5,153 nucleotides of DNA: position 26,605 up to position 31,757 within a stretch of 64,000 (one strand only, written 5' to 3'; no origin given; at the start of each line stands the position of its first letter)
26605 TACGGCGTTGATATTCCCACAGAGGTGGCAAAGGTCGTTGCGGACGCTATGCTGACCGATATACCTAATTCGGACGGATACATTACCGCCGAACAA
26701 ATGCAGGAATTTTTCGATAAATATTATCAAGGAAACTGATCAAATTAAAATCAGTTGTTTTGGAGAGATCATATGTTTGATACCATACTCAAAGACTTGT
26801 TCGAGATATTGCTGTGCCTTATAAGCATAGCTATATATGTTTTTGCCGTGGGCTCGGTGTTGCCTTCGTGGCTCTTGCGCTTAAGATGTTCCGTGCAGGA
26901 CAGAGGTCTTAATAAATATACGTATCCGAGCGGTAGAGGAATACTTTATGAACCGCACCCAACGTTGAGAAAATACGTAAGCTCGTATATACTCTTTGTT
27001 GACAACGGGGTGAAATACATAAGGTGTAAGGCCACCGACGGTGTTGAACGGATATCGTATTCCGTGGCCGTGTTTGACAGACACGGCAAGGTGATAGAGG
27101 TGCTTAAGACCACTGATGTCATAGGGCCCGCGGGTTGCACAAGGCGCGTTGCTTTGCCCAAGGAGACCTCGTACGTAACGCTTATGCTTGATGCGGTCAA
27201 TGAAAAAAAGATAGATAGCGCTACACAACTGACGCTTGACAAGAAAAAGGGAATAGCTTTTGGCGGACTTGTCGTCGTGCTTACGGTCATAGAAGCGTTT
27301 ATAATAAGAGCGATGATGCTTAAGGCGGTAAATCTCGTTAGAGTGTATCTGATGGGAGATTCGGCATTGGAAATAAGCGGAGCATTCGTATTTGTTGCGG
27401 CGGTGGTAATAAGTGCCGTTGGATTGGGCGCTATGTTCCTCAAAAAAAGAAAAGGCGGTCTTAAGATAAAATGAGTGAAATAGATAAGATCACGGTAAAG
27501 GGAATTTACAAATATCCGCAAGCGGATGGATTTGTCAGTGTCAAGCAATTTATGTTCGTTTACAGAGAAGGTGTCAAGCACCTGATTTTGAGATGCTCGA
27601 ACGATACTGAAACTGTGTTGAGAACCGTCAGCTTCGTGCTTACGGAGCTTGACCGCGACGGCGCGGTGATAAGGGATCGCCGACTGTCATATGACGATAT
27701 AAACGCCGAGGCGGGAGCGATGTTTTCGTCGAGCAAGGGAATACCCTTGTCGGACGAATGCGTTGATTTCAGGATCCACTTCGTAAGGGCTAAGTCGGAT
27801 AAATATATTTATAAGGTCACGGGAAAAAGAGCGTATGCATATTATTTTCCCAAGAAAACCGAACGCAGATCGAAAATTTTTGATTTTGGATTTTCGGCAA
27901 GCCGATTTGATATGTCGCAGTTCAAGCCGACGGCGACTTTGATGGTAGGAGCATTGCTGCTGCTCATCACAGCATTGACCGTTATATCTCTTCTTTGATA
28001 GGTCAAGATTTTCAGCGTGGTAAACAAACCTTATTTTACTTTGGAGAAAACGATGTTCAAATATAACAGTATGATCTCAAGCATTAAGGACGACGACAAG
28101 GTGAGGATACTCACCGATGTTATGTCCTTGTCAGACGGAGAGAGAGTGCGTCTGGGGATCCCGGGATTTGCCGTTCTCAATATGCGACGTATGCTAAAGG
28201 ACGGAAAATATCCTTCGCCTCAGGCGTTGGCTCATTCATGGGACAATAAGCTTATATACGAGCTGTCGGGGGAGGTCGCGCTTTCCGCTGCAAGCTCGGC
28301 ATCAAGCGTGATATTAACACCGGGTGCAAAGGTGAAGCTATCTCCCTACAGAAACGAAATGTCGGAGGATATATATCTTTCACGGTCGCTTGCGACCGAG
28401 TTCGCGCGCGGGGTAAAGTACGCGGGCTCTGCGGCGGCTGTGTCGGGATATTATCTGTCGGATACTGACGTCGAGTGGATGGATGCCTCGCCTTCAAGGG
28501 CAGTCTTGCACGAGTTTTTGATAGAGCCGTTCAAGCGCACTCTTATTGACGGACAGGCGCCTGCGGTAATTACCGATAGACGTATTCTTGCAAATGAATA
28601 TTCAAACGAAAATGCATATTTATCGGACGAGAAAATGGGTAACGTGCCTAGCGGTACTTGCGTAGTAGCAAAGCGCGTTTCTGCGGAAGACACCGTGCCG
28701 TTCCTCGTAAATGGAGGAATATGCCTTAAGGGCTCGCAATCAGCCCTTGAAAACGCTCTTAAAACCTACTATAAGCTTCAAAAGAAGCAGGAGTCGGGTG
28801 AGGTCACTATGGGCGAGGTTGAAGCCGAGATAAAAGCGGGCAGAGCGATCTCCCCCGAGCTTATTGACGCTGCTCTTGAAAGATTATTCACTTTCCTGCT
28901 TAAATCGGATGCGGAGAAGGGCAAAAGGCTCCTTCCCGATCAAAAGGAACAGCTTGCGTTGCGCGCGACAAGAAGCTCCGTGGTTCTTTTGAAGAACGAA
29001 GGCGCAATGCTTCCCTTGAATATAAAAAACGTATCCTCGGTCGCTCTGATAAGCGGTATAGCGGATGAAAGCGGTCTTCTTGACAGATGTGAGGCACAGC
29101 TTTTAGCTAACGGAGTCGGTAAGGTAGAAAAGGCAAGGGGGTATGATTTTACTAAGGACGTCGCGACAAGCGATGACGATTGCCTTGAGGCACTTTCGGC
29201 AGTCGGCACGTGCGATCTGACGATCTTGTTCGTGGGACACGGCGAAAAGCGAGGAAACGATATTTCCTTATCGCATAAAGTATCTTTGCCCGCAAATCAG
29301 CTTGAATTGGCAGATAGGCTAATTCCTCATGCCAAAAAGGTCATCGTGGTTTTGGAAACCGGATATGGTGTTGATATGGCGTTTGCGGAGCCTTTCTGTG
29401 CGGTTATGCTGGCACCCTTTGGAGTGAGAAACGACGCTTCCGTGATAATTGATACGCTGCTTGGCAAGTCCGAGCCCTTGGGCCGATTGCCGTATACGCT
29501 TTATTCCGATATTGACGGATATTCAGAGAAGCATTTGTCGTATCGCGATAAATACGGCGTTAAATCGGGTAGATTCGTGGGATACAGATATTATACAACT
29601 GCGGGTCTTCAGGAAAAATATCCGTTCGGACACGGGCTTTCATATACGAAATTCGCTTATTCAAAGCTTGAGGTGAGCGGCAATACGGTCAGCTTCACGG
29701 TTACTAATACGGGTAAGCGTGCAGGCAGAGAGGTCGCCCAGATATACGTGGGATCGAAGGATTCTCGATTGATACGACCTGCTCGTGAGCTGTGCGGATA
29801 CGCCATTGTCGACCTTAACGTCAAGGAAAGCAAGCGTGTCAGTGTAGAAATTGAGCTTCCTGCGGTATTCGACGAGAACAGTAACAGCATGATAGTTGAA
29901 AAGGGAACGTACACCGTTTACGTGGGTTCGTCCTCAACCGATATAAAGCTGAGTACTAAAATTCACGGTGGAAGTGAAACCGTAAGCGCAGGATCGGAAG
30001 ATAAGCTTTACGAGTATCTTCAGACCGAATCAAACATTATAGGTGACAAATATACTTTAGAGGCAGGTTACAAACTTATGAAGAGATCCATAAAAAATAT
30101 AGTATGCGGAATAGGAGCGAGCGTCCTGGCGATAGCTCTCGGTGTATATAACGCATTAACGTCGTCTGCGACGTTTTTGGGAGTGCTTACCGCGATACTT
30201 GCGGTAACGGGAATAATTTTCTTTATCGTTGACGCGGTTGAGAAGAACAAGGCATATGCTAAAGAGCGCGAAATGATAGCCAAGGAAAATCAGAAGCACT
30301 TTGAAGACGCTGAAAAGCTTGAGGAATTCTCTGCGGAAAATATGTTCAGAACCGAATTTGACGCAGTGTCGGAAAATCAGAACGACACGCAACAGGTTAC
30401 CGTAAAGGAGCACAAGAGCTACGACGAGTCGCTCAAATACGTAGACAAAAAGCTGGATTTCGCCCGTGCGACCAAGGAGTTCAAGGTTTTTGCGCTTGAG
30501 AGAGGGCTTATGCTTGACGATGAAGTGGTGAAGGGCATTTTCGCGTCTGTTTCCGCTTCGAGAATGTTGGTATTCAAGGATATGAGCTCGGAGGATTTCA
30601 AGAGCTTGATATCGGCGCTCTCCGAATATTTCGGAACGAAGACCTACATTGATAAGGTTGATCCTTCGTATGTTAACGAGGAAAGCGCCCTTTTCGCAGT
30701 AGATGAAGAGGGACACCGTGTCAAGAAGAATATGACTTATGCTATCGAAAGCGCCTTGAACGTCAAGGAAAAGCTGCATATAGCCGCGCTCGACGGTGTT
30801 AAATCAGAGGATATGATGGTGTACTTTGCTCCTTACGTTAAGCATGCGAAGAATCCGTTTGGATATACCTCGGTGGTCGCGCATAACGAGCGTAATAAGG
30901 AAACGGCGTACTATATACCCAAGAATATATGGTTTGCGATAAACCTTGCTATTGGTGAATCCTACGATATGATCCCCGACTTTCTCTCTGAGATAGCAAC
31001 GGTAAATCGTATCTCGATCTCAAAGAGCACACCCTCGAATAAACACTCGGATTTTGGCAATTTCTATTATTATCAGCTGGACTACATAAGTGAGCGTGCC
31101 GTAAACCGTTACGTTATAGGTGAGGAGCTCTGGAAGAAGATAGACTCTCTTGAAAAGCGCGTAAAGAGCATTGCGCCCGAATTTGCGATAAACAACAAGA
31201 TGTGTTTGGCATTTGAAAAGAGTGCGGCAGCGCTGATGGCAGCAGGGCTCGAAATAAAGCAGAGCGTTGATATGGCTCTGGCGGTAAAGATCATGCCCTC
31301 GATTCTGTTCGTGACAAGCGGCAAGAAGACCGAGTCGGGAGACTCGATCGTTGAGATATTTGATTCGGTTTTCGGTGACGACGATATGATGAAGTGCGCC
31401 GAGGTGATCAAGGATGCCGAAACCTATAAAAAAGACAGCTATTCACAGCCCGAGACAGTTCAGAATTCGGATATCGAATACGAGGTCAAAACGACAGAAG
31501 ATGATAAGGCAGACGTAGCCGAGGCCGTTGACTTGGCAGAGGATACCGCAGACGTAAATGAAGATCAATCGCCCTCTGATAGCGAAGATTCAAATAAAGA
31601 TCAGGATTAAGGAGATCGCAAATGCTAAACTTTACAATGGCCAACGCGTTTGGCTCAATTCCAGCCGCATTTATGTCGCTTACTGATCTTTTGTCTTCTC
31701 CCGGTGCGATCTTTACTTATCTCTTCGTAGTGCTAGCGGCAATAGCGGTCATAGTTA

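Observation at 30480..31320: C-terminal domain of the GH3-like protein is an inactivated copy of the neighbouring McrB-like ATPase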

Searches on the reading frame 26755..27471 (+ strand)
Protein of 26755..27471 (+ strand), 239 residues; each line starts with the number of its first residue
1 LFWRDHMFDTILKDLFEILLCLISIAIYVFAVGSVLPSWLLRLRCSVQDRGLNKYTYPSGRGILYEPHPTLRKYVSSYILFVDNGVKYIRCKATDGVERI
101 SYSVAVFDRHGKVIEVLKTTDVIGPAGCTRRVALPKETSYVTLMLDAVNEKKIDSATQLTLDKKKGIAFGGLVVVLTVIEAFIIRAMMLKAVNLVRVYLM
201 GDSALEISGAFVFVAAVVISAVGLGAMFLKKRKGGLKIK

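Call 8: search_protein_families(library=pfam, proteins=[window:26755-27471:+], max_evalue=0.01)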
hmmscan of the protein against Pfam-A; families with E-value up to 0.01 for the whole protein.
window:26755-27471:+ (239 aa): 0 families

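Call 11: search_protein_families(library=padloc, proteins=[window:26755-27471:+], max_evalue=0.01)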
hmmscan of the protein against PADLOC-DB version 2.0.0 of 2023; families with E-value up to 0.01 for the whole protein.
window:26755-27471:+ (239 aa): 0 families

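Call 42: search_protein_families(library=ncbifam, proteins=[window:26755-27471:+], max_evalue=1)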
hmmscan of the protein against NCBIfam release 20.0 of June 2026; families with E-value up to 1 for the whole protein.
window:26755-27471:+ (239 aa): 1 family
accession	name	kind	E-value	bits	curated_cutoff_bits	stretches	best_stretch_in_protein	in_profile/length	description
TIGR04131.1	Bac_Flav_CTERM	domain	0.14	12.3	35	1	101-144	28-70/85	T9SS type B sorting domain-containing protein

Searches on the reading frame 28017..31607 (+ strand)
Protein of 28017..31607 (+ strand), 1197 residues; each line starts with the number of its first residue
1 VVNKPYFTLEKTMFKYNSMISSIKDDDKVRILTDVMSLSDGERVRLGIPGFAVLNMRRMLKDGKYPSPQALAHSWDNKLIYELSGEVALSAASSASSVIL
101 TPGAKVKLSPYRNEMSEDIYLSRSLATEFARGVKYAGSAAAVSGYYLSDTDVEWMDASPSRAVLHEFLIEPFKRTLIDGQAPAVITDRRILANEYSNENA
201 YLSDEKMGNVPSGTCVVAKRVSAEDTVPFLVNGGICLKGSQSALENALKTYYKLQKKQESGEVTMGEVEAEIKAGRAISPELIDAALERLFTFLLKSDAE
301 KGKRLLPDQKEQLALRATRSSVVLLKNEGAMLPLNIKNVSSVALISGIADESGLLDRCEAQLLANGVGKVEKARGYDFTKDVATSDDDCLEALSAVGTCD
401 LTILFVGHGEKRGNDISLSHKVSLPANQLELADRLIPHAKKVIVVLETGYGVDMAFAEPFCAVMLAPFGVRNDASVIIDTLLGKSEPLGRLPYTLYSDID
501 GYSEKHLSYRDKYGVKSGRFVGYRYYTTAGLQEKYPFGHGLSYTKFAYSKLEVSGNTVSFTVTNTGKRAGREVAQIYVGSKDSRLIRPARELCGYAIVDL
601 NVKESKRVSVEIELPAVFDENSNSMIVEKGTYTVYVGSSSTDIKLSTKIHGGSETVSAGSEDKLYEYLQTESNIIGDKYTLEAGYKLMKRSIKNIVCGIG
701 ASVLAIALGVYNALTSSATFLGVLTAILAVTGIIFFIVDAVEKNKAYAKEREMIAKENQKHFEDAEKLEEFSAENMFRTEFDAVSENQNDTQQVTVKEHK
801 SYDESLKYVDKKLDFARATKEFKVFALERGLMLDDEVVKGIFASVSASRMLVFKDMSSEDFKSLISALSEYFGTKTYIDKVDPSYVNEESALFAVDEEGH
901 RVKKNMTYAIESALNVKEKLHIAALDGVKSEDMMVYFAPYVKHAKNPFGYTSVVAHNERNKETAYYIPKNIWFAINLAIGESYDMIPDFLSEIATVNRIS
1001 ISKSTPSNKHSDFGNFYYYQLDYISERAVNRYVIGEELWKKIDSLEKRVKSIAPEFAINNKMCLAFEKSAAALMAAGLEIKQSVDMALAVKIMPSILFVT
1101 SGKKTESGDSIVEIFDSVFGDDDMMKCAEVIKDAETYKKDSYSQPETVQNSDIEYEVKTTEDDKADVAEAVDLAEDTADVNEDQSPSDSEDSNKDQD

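Call 8: search_protein_families(library=pfam, proteins=[window:28017-31607:+], max_evalue=0.01)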
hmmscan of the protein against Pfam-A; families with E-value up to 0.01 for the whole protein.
window:28017-31607:+ (1197 aa): 3 families
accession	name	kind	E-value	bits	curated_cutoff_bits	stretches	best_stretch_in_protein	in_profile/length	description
PF01915.27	Glyco_hydro_3_C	-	8.6e-25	88.3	31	1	322-543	1-200/200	Glycosyl hydrolase family 3 C-terminal domain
PF14310.12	Fn3-like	-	6.6e-16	58.6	25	1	572-640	1-71/71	Fibronectin type III-like domain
PF00933.27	Glyco_hydro_3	-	0.0066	16.4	27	0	60-186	79-214/316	Glycosyl hydrolase family 3 N terminal domain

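Call 11: search_protein_families(library=padloc, proteins=[window:28017-31607:+], max_evalue=0.01)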
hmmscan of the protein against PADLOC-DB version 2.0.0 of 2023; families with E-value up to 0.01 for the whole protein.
window:28017-31607:+ (1197 aa): 0 families

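Call 42: search_protein_families(library=ncbifam, proteins=[window:28017-31607:+], max_evalue=1)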
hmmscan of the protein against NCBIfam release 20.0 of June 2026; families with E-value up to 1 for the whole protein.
window:28017-31607:+ (1197 aa): 9 families
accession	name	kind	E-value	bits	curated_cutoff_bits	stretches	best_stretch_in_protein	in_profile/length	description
NF041610.1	alph_arabinopyran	equivalog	1.8e-50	171.9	1300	2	307-650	291-652/738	exo-alpha-(1->6)-L-arabinopyranosidase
NF052330.1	BetGlucosiCelf0468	equivalog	1.3e-40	139.4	1300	2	381-645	538-816/817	beta-d-glucosidase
NF052329.1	XyloArabinsidase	equivalog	1.7e-36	125.6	1050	1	60-657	106-739/750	beta-xylosidase/alpha-l-arabinosidase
NF041776.1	xylosidase_Xyl3A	equivalog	1.6e-34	119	1250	2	421-646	618-842/846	xylan 1,4-beta-xylosidase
NF041579.1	betaxyl_Flavo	equivalog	8.7e-34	116.7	1350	2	369-646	431-709/716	beta-xylosidase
NF011678.0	PRK15098.1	equivalog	1.8e-27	96.2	666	1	388-644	491-758/765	beta-glucosidase BglX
NF052331.1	Bet13-16Glucosase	equivalog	1.3e-21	76.5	1330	1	382-646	478-743/750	exo-beta-d-1,3/1,6-glucosidase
TIGR04402.2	mob_CxxC_CxxC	subfamily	0.0062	16.8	70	1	687-798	24-143/180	mobilome CxxCx(11)CxxC protein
NF033630.1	SLATT_6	subfamily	0.064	12.9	100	1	702-795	39-126/180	SLATT domain-containing protein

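Call 63: list_cluster_members(proteins=[window:28017-31607:+, window:32960-34657:+, window:34666-36033:+, window:36077-38830:+, window:25192-26736:+])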
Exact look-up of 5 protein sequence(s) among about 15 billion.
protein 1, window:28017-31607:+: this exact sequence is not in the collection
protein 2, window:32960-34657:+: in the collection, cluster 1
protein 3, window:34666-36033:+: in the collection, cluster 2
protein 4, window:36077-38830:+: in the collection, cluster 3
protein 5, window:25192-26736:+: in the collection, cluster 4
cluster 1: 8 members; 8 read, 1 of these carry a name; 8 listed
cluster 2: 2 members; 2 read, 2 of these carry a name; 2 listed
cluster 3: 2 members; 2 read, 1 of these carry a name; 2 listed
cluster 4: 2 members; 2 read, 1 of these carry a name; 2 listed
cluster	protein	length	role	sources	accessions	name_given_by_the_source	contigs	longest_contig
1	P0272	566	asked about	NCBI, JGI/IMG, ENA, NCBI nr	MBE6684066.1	MAG: hypothetical protein E7592_00235 [Ruminococcaceae bacterium] | hypothetical protein [Oscillospiraceae bacterium]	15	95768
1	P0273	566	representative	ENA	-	-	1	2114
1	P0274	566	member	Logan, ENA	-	-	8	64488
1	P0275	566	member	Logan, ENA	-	-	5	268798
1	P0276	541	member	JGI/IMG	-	-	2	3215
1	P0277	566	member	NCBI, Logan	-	-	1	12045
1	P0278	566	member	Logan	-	-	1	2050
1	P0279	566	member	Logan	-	-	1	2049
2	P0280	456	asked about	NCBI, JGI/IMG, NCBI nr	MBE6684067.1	MAG: hypothetical protein E7592_00240 [Ruminococcaceae bacterium] | hypothetical protein [Oscillospiraceae bacterium]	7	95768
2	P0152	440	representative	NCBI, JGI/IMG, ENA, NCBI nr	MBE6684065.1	MAG: hypothetical protein E7592_00230 [Ruminococcaceae bacterium] | hypothetical protein [Oscillospiraceae bacterium]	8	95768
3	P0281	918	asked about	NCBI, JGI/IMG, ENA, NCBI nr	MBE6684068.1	MAG: hypothetical protein E7592_00245 [Ruminococcaceae bacterium] | hypothetical protein [Oscillospiraceae bacterium]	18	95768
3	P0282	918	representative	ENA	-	-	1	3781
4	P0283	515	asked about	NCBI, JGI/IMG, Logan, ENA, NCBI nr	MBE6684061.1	MAG: CvpA family protein [Ruminococcaceae bacterium] | CvpA family protein [Oscillospiraceae bacterium]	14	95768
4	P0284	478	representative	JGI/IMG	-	-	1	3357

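Call 64: list_cluster_members(proteins=[window:28053-31607:+, window:28071-31607:+, window:26755-27471:+, window:27471-27995:+, window:38860-43851:+])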
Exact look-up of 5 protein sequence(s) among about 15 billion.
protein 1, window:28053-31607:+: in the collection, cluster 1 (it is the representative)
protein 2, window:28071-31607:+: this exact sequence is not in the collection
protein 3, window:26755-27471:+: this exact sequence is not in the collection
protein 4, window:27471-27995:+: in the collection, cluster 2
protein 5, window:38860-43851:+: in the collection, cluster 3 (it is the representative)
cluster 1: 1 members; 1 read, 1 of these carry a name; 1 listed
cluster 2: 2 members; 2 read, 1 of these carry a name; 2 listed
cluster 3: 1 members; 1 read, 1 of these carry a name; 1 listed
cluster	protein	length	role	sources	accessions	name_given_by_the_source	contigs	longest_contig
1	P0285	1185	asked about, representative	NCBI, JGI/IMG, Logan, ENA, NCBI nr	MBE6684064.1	MAG: hypothetical protein E7592_00225 [Ruminococcaceae bacterium] | hypothetical protein [Oscillospiraceae bacterium]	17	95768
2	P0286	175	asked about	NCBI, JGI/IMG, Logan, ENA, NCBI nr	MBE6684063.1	MAG: hypothetical protein E7592_00220 [Ruminococcaceae bacterium] | hypothetical protein [Oscillospiraceae bacterium]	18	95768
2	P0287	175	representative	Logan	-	-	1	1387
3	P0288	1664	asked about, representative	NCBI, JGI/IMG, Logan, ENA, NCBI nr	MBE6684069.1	MAG: transglutaminase domain-containing protein [Ruminococcaceae bacterium] | transglutaminase domain-containing protein [Oscillospiraceae bacterium]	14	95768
